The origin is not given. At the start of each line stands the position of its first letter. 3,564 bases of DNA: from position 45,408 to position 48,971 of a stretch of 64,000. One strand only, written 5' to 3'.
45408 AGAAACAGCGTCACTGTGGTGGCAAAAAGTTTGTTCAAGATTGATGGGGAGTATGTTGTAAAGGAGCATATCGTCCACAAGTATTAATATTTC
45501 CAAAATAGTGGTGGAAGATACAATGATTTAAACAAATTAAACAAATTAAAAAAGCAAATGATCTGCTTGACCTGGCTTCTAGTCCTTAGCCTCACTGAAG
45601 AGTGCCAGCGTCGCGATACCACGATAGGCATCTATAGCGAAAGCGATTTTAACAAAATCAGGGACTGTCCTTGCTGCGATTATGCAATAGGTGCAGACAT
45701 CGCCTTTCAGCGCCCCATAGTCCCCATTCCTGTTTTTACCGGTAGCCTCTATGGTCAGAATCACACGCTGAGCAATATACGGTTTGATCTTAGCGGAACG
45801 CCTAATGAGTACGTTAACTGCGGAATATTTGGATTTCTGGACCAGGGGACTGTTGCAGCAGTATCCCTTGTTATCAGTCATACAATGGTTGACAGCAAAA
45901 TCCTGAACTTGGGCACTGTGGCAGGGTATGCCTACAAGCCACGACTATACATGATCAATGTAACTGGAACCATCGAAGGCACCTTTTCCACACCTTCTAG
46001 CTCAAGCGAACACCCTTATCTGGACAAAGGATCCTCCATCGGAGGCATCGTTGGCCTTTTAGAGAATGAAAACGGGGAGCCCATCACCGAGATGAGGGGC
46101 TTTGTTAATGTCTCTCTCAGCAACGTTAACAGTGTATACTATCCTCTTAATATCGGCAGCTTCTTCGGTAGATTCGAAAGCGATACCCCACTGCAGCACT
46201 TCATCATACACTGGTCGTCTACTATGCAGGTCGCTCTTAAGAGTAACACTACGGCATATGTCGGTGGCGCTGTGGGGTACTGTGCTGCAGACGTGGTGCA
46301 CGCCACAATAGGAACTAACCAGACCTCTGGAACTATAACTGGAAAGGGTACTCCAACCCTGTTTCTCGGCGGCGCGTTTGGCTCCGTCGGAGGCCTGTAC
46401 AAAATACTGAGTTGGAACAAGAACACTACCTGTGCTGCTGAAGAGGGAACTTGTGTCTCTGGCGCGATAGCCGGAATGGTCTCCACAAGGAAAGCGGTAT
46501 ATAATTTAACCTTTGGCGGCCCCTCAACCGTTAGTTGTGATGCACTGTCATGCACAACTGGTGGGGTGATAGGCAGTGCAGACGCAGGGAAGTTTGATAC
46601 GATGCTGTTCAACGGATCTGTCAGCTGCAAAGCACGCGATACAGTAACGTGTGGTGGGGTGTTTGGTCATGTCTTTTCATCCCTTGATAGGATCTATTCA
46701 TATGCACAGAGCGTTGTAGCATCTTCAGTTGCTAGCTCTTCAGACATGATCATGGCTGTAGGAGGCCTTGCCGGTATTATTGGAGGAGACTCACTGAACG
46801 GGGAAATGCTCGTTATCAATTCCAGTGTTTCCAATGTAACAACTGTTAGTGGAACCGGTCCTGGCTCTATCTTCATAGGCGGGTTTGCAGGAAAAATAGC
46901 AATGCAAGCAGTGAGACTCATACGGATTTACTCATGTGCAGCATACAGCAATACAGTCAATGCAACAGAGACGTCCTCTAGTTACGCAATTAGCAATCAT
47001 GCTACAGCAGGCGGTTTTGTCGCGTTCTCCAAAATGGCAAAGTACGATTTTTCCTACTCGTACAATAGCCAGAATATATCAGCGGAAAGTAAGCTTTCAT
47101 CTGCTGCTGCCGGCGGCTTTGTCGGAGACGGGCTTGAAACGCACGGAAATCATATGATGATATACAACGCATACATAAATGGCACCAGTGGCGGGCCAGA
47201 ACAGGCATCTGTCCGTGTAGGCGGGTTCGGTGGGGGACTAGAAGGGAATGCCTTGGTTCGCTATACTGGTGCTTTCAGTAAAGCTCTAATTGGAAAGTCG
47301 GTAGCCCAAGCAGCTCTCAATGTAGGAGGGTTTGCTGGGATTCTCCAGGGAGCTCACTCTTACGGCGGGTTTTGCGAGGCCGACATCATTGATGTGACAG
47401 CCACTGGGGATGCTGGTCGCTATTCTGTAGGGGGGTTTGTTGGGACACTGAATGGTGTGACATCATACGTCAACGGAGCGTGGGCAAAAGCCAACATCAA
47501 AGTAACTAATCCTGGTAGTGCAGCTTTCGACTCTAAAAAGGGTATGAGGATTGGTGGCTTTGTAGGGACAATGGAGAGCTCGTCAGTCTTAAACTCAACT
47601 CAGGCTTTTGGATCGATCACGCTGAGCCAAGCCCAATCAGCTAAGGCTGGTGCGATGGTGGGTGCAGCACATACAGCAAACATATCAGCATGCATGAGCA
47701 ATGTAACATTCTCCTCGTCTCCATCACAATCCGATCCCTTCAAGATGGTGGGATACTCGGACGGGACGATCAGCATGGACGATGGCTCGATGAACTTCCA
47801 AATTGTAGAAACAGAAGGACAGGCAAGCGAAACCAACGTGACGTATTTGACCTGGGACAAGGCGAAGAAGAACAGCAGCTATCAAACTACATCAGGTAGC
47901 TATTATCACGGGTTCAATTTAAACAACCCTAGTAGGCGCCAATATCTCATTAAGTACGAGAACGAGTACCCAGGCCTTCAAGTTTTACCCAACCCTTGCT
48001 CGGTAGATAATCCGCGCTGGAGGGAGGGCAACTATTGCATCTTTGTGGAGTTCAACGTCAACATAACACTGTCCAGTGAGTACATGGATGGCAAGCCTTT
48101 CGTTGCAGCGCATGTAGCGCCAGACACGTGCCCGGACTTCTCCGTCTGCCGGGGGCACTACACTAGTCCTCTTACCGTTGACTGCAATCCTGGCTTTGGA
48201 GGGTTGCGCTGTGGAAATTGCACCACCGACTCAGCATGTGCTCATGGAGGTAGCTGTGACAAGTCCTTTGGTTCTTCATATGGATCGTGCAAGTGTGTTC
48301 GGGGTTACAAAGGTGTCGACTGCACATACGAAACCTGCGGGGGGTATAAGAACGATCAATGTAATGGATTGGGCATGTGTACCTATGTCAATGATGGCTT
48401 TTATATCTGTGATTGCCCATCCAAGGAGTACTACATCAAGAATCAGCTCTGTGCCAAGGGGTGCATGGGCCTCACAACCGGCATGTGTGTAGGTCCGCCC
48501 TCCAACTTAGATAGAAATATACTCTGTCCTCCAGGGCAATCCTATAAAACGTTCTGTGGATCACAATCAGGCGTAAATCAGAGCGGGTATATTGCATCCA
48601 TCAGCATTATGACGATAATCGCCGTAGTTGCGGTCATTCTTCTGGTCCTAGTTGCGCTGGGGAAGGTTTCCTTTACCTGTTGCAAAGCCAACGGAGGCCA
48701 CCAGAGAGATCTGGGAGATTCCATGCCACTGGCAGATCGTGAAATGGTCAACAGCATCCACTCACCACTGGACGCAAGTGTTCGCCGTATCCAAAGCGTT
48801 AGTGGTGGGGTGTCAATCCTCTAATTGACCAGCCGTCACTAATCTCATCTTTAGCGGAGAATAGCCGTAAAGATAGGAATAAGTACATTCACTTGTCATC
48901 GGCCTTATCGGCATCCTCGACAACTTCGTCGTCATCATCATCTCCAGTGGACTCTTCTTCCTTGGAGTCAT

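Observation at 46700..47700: Ectodomain of the high-cysteine EGF-like membrane protein is built from GGFVG periodic units resembling bacterial GLUG repeats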

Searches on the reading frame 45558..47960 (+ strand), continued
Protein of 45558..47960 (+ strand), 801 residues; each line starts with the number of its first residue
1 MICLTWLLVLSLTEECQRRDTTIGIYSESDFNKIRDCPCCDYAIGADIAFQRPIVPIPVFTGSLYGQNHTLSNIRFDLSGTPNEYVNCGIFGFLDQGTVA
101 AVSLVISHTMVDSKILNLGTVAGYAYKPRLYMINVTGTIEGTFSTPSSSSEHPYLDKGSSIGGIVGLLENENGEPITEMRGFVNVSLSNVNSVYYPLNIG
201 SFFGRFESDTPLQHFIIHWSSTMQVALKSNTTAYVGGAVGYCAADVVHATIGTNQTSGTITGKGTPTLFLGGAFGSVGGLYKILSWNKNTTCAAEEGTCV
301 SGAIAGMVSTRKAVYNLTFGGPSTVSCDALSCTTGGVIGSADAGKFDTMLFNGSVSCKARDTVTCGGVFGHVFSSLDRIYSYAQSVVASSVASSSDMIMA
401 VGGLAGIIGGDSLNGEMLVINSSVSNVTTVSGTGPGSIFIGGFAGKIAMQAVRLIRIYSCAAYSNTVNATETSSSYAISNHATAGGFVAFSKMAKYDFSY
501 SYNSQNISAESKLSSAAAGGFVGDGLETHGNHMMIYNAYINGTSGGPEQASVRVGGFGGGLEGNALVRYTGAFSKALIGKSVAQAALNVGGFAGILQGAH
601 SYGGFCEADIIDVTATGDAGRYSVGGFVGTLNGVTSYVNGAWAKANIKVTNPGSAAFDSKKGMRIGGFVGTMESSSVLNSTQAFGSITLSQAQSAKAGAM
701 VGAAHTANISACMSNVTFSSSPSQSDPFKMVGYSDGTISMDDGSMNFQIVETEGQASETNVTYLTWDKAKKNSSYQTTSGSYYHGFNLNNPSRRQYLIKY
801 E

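Call 66: find_encoding_contigs(protein=P0038, flank=4000, max_places=3)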
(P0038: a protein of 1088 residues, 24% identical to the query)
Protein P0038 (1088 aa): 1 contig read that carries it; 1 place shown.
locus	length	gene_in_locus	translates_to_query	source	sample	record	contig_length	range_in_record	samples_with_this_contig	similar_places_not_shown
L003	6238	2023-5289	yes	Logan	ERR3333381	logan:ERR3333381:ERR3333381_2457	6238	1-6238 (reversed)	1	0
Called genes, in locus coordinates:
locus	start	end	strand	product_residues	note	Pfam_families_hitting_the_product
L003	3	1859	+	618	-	?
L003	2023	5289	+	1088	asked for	-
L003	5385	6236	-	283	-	?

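Call 67: search_protein_families(library=pfam, proteins=[L003:3-1859:+, L003:5385-6236:-, L002:1-1647:+, L002:9067-11961:+, L001:903-3254:-, L002:2618-4084:-], max_evalue=0.001)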
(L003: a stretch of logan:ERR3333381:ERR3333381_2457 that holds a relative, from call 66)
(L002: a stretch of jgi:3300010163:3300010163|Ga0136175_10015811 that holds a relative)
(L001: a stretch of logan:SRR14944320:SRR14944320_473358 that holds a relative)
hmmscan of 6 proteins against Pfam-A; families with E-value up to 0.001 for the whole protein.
L003:3-1859:+ (618 aa): 0 families

L003:5385-6236:- (283 aa): 3 families
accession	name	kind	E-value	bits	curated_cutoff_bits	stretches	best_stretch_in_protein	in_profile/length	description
PF00069.31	Pkinase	-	3.9e-37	128.5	31.7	1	5-174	89-261/263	Protein kinase domain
PF07714.23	PK_Tyr_Ser-Thr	-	3.5e-18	66.3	23.1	1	7-169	95-253/258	Protein tyrosine and serine/threonine kinase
PF14531.12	Kinase-like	-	9.4e-06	25.5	25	1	43-122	165-252/289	Kinase-like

L002:1-1647:+ (548 aa): 2 families
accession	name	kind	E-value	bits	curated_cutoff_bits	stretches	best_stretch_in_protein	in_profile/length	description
PF00112.29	Peptidase_C1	-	3.6e-32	112.7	20.7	1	198-466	1-216/220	Papain family cysteine protease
PF08773.16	CathepsinC_exc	-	2.6e-06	28.1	27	1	13-114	25-119/121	Cathepsin C exclusion domain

L002:9067-11961:+ (964 aa): 0 families

L001:903-3254:- (783 aa): 0 families

L002:2618-4084:- (488 aa): 1 family
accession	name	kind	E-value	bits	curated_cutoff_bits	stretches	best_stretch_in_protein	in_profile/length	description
PF00996.24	GDI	-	9.3e-145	482.9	23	1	7-471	4-434/436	GDP dissociation inhibitor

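Call 76: list_cluster_members(proteins=[L002:2618-4081:-, L002:9067-11958:+, L003:2023-5286:+, L001:903-3251:-, L002:1833-2369:+])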
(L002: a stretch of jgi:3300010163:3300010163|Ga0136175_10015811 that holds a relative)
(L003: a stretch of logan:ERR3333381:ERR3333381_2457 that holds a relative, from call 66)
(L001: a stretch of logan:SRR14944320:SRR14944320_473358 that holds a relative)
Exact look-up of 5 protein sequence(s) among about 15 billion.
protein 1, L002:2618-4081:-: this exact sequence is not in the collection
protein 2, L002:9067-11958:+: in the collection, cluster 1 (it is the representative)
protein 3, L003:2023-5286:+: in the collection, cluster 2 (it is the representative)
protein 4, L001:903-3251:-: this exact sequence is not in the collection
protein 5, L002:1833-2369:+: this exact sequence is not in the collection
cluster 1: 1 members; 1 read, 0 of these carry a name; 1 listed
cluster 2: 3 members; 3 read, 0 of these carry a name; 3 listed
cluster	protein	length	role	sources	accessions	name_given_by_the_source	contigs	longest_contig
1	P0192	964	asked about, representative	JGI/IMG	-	-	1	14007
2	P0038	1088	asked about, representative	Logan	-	-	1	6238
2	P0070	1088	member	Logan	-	-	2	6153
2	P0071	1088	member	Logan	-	-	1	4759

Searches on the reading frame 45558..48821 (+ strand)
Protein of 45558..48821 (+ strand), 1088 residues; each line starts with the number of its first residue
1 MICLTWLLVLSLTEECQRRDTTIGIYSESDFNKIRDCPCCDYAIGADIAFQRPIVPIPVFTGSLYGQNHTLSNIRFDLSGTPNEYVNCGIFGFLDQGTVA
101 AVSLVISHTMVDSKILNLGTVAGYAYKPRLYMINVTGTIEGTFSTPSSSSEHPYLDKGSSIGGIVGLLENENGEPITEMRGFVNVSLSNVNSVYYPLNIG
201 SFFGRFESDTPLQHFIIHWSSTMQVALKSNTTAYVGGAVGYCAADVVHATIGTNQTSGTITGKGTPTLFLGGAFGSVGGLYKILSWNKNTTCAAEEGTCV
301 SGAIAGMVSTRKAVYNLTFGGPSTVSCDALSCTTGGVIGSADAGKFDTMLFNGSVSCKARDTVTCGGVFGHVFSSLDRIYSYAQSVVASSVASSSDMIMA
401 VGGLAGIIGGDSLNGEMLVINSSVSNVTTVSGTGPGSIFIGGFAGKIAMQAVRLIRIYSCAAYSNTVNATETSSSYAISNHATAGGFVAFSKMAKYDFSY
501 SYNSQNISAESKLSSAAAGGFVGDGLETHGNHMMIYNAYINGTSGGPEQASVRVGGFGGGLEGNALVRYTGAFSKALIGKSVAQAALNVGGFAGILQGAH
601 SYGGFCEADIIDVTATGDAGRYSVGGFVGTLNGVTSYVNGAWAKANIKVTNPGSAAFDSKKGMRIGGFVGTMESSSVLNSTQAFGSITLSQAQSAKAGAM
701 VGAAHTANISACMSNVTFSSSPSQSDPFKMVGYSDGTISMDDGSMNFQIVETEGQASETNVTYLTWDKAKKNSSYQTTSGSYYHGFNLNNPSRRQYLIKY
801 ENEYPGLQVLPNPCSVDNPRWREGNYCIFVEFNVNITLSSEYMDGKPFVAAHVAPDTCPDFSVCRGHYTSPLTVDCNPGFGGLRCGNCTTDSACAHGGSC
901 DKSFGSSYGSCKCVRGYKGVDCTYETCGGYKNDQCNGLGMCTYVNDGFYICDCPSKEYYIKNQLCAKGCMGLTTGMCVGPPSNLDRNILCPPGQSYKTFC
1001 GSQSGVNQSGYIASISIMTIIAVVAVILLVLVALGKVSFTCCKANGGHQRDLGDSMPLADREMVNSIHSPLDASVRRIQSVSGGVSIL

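Call 3: search_protein_families(library=pfam, proteins=[window:45558-48821:+], max_evalue=10)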
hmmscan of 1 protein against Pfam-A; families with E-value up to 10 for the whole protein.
window:45558-48821:+ (1088 aa): 4 families
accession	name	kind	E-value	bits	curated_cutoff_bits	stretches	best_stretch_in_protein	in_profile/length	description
PF25024.1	EGF_TEN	-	0.0042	17.1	65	1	854-1004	26-176/234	Teneurin EGF domain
PF07581.17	Glug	-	0.13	13.2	20.5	2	586-618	2-26/28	The GLUG motif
PF02493.26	MORN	-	0.14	12.6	22.5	1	927-946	2-21/23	MORN repeat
PF03688.20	Nepo_coat_C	-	4.4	7.6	27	0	127-209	43-125/163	Nepovirus coat protein, C-terminal domain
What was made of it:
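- On M26 IgA1-specific metallopeptidase: Pfam finds no peptidase domain (call 3).
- On Complement factor H / CCP (Sushi) proteins: No Sushi hit in Pfam at E<=10 (call 3).
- No Sushi/CCP domain hit in Pfam at E<=10 (call 3). No lyase or hydrolase family is hit in Pfam (call 3).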

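Call 4: search_protein_families(library=ncbifam, proteins=[window:45558-48821:+], max_evalue=10)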
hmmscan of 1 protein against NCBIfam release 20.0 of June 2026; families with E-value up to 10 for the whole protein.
window:45558-48821:+ (1088 aa): 0 families
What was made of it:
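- Tried and rejected: NCBIfam gave no hit (call 4).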

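Call 5: find_homologous_proteins(query=window:45558-48821:+, max_evalue=0.001)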
Query window:45558-48821:+ (1088 aa): 4 proteins with E <= 0.001 among 8000 candidates.
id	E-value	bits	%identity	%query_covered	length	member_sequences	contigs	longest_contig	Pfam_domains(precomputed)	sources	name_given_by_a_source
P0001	0.0e+0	2449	99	100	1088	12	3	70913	-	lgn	-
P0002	0.0e+0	1999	79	100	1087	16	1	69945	-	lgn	-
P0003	0.0e+0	1841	73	99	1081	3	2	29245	-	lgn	-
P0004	0.0e+0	1655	77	84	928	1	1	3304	-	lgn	-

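Call 7: list_cluster_members(proteins=[P0001, P0002, P0003, P0004])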
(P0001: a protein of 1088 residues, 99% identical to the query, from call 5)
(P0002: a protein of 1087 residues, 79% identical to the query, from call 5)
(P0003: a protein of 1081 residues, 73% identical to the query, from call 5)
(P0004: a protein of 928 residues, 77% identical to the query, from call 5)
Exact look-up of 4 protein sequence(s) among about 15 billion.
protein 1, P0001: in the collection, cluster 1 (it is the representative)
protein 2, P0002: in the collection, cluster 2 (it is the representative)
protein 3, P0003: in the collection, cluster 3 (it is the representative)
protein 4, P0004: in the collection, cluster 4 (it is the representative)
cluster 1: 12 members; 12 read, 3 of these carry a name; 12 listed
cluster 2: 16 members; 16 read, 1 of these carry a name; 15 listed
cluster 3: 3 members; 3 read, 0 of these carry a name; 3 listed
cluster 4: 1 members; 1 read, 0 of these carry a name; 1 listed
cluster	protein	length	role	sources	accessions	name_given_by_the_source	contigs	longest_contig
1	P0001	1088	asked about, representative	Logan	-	-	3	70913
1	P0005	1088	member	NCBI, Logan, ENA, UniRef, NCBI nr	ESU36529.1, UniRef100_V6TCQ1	Putative GLUG motif protein [Giardia duodenalis] | Putative GLUG motif protein n=1 Tax=Giardia intestinalis TaxID=5741 RepID=V6TCQ1_GIAIN | Putative GLUG motif protein [Giardia intestinalis]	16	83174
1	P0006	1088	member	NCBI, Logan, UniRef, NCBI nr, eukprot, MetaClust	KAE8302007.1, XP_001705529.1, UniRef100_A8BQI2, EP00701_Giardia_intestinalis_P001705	hypothetical protein GL50803_00114210 [Giardia duodenalis] | Uncharacterized protein n=1 Tax=Giardia intestinalis (strain ATCC 50803 / WB clone C6) ... | hypothetical protein GL50803_00114210 [Giardia intestinalis]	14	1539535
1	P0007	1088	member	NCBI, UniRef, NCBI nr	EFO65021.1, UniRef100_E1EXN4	Hypothetical protein GLP15_2565 [Giardia lamblia P15] | EGF-like domain-containing protein n=1 Tax=Giardia intestinalis (strain P15) TaxID=658858 ...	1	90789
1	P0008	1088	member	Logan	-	-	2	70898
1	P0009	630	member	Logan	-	-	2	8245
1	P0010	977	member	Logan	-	-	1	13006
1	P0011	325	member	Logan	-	-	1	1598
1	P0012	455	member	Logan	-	-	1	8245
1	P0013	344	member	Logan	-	-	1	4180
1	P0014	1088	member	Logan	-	-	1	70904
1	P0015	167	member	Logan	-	-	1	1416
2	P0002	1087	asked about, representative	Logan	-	-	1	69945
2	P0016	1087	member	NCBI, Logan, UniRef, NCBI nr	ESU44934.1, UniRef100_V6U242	Putative GLUG motif protein [Giardia duodenalis] | Putative GLUG motif protein n=1 Tax=Giardia intestinalis TaxID=5741 RepID=V6U242_GIAIN | Putative GLUG motif protein [Giardia intestinalis]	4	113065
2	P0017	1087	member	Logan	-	-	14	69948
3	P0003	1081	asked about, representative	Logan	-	-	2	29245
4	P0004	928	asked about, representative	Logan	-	-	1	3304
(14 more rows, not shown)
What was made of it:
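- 45558..48824 (+): Complete gene, 1088 aa plus stop. It is identical to Giardia intestinalis WB GL50803_114210 (XP_001705529.1). Names from cluster look-up (call 7).
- UniProt names the P15 copy 'EGF-like domain-containing protein' (call 7).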

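Call 19: search_protein_families(library=pfam, proteins=[P0002, P0003, P0004], max_evalue=10)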
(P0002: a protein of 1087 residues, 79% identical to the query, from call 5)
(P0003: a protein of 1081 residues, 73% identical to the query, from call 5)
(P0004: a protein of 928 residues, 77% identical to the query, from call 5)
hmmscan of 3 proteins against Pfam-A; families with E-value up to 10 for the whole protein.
P0002 (1087 aa): 4 families
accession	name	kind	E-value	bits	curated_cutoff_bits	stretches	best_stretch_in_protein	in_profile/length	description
PF25024.1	EGF_TEN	-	0.0075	16.3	65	1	852-984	26-155/234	Teneurin EGF domain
PF02493.26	MORN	-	0.028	14.8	22.5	1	925-943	2-20/23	MORN repeat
PF15820.10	ECSCR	-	0.087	13.2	27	1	1010-1048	22-61/104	Endothelial cell-specific chemotaxis regulator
PF00008.33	EGF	-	0.22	12.3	21.5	2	930-952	4-25/32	EGF-like domain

P0003 (1081 aa): 5 families
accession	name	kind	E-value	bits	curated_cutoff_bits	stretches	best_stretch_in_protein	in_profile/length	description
PF25024.1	EGF_TEN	-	0.0028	17.7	65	1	855-977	28-147/234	Teneurin EGF domain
PF15820.10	ECSCR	-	0.0086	16.4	27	1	1011-1057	21-68/104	Endothelial cell-specific chemotaxis regulator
PF00008.33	EGF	-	0.04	14.6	21.5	2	931-953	4-25/32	EGF-like domain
PF02493.26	MORN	-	0.34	11.4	22.5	1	926-944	2-20/23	MORN repeat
PF23301.1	EGF_PEAR1L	-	3.3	8.2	37.5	1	901-935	15-49/49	Platelet endothelial aggregation receptor 1-like, EGF domain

P0004 (928 aa): 1 family
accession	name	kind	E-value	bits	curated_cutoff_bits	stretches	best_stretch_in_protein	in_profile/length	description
PF25024.1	EGF_TEN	-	0.89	9.5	65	1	855-926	28-95/234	Teneurin EGF domain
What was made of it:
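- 47997..48557 (+): Cys-rich, EGF-like stalk, aa 814-1000, with 24 Cys. Sub-threshold Pfam hits to EGF_TEN and EGF (calls 3, 19).
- On EGF-like domain proteins: EGF_TEN scores 17-21 bits against a cut-off of 65, and EGF 12-15 bits against 21.5 in the orthologues (calls 3, 19).
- Checked: The EGF-like C-terminal module is real but weak by Pfam: EGF_TEN scores 17-21 bits against a cut-off of 65 (calls 3, 19).
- The C-terminal 190 residues are Cys-rich with weak EGF_TEN and EGF similarity (calls 3, 19).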

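Call 37: predict_structure(alignment_id=A2)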
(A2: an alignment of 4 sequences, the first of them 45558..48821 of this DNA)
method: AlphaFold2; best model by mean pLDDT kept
length: 1088 residues; sequences in the alignment: 4
mean_pLDDT: 43.1   pTM: 0.45
mean pLDDT of the five models: 43.1, 42.0, 40.7, 38.2, 34.9
residues with pLDDT >= 90: 0; 70-90: 26; 50-70: 322; < 50: 740
segments of 3 or more residues with pLDDT < 50: 1-49, 51-74, 77-105, 107-130, 136-138, 140-167, 169-171, 191-197, 200-205, 305-310, 312-314, 320-322, 339-344, 370-372, 393-395, 470-479, 510-514, 524-550, 557-574, 592-608, 617-620, 625-645, 652-663, 665-687, 692-1020, 1033-1088
pLDDT, mean of each block of 10 residues (from residue 1): 40 36 39 38 42 41 35 48 43 40 47 44 43 49 43 36 46 53 54 46 49 61 57 57 59 66 66 54 62 71 51 51 63 61 52 69 63 55 67 58 65 56 65 59 62 59 55 40 55 53 53 49 46 41 44 49 39 51 54 44 46 53 49 42 49 45 46 40 45 41 32 37 34 28 28 28 33 35 27 26 27 29 26 26 27 29 25 29 29 30 27 24 23 34 33 30 26 24 24 25 26 43 56 41 25 25 24 23 25
secondary structure, 60 per line:
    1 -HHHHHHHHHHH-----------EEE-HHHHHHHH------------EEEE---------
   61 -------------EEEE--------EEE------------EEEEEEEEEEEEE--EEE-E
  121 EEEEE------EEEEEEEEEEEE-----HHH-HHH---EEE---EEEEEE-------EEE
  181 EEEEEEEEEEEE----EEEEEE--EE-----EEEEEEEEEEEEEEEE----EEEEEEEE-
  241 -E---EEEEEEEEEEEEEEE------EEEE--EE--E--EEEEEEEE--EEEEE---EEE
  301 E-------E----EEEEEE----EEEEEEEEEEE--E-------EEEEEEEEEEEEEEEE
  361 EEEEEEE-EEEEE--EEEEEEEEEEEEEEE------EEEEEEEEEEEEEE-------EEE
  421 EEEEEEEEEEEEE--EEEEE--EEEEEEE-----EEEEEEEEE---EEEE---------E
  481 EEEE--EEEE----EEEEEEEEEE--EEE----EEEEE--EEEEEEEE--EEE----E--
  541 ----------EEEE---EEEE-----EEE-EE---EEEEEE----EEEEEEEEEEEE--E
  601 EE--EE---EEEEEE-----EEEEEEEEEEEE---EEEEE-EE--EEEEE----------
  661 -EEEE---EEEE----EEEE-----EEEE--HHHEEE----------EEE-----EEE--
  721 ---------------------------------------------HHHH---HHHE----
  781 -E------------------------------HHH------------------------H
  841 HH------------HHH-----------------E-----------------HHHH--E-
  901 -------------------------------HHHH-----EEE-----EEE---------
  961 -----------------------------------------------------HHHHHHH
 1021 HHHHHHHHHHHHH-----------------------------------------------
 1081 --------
elements in order (helices of 4 or more, strands of 3 or more residues): H2-12 E24-26 H28-35 E48-51 E74-77 E86-88 E101-113 E116-118 E120-125 E132-143 E159-161 E165-170 E178-192 E197-202 E212-227 E232-239 E246-260 E267-270 E280-287 E290-294 E298-301 E314-319 E324-334 E345-367 E369-373 E376-390 E397-410 E418-433 E436-440 E443-449 E455-463 E467-470 E480-484 E487-490 E495-504 E507-509 E514-518 E521-528 E531-533 E551-554 E558-561 E567-569 E576-581 E586-597 E600-602 E610-615 E621-632 E636-640 E646-650 E662-665 E669-672 E677-680 E686-689 E695-697 E708-710 E716-718 H766-769 H893-896 H932-935 E941-943 E949-951 H1014-1033
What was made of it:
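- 48588..48662 (+): Single transmembrane helix, aa 1011-1035 (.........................). Predicted helix 1014-1033 in the first AF2 model (call 37).
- The first AF2 run, on 4 close orthologues, was unusable (pLDDT 43, call 37).
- Tried and rejected: The first AF2 run, with 4 close orthologues over the full length, gave pLDDT 43 and was discarded (call 37).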

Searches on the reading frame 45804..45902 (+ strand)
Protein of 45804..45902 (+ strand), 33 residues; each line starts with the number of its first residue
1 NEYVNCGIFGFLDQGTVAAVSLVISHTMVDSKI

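Call 25: search_protein_families(library=pfam, alignment_id=A1, max_evalue=10)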
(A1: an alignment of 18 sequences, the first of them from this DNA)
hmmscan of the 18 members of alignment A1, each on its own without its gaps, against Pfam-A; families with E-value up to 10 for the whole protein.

A. member 1, seq(33 aa): 0 families

B. families by the number of members that match (of 18 scanned): 1 family
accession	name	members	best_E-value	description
PF07581.17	Glug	3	0.002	The GLUG motif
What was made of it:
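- On Pfam Glug (PF07581, 'The GLUG motif'): Glug is the only Pfam family hit by single units: 3 of 18, best E 0.002 (call 25).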

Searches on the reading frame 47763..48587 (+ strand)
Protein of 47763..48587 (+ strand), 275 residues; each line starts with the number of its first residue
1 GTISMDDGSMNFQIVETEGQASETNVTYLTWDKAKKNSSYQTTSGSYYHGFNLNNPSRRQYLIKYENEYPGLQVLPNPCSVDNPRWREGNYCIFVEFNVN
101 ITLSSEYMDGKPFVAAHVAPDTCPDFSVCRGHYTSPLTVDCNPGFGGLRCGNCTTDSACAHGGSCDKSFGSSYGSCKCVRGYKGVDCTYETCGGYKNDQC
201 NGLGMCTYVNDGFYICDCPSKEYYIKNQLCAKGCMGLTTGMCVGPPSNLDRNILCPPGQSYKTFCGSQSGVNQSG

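Call 75: find_homologous_proteins(query=A6, max_evalue=0.001)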
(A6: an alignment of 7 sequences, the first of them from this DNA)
Query A6 (7 sequences) (275 aa, profile of the alignment): 1 proteins with E <= 0.001 among 910 candidates.
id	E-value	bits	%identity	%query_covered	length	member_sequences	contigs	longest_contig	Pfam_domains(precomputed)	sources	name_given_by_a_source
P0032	2.8e-36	144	100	48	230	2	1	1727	-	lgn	-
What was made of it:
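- Tried and rejected: The word index evidently missed even the known orthologues, so it says nothing about where the EGF-like module occurs (call 75).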
